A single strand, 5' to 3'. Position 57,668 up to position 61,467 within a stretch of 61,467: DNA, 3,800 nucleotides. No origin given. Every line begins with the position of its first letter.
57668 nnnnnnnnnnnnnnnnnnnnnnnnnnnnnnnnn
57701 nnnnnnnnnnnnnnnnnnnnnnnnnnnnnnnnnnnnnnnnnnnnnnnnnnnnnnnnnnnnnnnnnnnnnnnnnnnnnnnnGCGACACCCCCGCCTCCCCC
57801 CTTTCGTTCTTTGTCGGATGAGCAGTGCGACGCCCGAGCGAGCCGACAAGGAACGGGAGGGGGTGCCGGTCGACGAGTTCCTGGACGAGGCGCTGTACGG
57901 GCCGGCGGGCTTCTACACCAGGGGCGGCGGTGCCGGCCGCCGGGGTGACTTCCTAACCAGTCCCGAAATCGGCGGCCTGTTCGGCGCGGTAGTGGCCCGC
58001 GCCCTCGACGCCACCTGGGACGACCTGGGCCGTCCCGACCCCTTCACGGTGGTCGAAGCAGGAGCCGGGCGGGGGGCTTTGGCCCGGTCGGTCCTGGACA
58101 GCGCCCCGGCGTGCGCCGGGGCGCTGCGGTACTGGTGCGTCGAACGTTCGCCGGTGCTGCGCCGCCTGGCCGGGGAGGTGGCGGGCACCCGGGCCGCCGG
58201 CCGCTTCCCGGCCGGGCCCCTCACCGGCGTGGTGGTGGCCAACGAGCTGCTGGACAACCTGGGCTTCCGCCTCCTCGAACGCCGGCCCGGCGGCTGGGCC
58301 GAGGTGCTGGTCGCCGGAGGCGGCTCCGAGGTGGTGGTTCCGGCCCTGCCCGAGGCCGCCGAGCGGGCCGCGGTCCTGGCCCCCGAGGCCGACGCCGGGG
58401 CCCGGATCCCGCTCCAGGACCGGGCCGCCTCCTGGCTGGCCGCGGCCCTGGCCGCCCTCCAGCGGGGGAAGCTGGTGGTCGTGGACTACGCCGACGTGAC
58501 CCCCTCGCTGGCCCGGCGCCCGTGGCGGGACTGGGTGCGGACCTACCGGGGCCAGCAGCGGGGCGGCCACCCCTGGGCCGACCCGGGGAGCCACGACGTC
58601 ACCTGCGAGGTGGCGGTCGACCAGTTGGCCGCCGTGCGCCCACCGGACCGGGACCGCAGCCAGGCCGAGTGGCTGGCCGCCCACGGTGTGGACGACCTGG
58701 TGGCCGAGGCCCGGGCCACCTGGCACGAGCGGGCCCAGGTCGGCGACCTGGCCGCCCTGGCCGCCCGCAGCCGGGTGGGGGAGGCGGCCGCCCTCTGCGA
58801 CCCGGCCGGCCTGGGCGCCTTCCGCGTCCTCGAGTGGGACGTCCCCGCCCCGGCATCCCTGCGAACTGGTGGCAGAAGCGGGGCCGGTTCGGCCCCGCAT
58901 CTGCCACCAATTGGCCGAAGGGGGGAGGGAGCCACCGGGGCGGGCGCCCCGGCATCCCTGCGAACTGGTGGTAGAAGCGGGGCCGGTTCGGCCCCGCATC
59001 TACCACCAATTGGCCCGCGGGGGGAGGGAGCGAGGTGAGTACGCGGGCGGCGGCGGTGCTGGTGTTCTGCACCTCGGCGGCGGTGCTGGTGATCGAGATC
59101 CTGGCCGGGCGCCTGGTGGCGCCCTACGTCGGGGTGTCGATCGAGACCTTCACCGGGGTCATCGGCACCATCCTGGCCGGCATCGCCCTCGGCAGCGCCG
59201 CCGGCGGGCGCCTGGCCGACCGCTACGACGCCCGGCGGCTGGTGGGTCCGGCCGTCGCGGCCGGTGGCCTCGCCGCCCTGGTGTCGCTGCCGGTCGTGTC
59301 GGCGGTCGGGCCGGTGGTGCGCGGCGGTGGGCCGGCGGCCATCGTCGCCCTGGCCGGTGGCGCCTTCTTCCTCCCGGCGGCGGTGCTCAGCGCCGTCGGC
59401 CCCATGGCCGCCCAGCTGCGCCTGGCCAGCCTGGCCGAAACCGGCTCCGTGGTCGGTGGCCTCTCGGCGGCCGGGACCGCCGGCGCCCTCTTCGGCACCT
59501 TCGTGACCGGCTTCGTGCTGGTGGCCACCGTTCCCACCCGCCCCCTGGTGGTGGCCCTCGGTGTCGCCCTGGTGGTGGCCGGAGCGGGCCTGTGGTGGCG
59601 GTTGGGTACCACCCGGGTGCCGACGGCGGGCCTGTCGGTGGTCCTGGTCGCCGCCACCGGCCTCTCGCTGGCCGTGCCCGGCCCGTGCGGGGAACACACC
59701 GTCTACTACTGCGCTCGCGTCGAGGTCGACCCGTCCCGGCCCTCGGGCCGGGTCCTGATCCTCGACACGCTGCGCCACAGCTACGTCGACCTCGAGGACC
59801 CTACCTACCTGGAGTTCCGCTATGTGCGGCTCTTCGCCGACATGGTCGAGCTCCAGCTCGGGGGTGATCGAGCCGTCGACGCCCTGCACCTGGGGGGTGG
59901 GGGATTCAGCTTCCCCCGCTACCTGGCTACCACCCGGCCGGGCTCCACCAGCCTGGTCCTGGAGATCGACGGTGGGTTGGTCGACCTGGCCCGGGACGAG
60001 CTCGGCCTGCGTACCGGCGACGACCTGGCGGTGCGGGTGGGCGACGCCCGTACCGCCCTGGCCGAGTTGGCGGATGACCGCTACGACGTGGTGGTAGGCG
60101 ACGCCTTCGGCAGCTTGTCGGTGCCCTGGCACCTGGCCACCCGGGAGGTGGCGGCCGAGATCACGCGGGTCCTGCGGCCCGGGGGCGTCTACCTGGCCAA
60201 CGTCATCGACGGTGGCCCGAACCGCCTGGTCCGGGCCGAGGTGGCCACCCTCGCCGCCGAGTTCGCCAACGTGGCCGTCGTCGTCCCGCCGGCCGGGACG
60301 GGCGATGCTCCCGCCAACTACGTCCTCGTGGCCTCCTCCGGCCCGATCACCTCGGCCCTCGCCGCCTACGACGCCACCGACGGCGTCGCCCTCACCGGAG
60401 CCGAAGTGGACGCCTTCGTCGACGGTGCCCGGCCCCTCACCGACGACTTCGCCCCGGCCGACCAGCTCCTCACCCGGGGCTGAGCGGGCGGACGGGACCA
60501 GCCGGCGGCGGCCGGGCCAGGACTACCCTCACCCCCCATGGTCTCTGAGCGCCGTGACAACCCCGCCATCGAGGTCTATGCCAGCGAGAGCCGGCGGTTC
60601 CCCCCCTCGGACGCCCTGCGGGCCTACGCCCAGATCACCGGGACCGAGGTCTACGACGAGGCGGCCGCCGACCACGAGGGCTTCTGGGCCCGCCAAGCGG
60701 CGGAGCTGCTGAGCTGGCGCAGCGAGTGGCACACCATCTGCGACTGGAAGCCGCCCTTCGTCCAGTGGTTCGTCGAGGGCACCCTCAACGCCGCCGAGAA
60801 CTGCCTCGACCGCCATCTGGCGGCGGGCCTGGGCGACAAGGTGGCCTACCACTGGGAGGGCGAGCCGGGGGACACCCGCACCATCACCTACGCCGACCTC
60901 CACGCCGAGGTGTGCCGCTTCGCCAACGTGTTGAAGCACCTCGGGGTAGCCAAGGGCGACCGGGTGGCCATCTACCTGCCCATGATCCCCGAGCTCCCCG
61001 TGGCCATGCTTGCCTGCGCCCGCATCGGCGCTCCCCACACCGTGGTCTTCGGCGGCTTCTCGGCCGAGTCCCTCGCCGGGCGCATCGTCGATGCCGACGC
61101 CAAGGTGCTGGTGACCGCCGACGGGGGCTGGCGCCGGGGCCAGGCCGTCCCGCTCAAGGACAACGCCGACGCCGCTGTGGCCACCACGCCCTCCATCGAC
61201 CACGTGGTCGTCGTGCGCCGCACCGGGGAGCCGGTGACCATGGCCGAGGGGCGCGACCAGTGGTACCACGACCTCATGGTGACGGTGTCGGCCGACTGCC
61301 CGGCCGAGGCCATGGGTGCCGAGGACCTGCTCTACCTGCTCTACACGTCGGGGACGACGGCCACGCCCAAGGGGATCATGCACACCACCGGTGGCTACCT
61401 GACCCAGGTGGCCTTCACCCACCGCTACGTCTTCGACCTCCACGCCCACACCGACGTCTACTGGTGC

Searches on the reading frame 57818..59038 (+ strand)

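Call 51: search_protein_families(library=pfam, proteins=[window:57818-59038:+], max_evalue=0.0001)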
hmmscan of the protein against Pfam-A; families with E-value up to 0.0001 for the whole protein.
window:57818-59038:+ (406 aa): 1 family
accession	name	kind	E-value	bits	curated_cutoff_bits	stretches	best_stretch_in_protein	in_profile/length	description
PF02636.23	Methyltransf_28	-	3.6e-26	92.6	23.3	1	59-273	2-236/249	Putative S-adenosyl-L-methionine-dependent methyltransferase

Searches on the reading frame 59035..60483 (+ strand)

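Call 51: search_protein_families(library=pfam, proteins=[window:59035-60483:+], max_evalue=0.0001)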
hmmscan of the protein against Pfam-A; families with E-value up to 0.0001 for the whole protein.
window:59035-60483:+ (482 aa): 1 family
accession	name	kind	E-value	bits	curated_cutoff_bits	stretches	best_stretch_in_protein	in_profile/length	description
PF08241.18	Methyltransf_11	-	1.4e-05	26.1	21.2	1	284-387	1-94/95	Methyltransferase domain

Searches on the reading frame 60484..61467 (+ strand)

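Call 51: search_protein_families(library=pfam, proteins=[window:60484-61467:+], max_evalue=0.0001)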
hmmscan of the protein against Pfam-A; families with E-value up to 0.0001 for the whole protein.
window:60484-61467:+ (328 aa): 2 families
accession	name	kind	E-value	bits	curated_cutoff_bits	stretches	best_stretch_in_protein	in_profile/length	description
PF00501.34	AMP-binding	-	1.6e-47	162.6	29.9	1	113-328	5-210/384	AMP-binding enzyme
PF16177.11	ACAS_N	-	2.5e-17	62.8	27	1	55-107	3-55/55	Acetyl-coenzyme A synthetase N-terminus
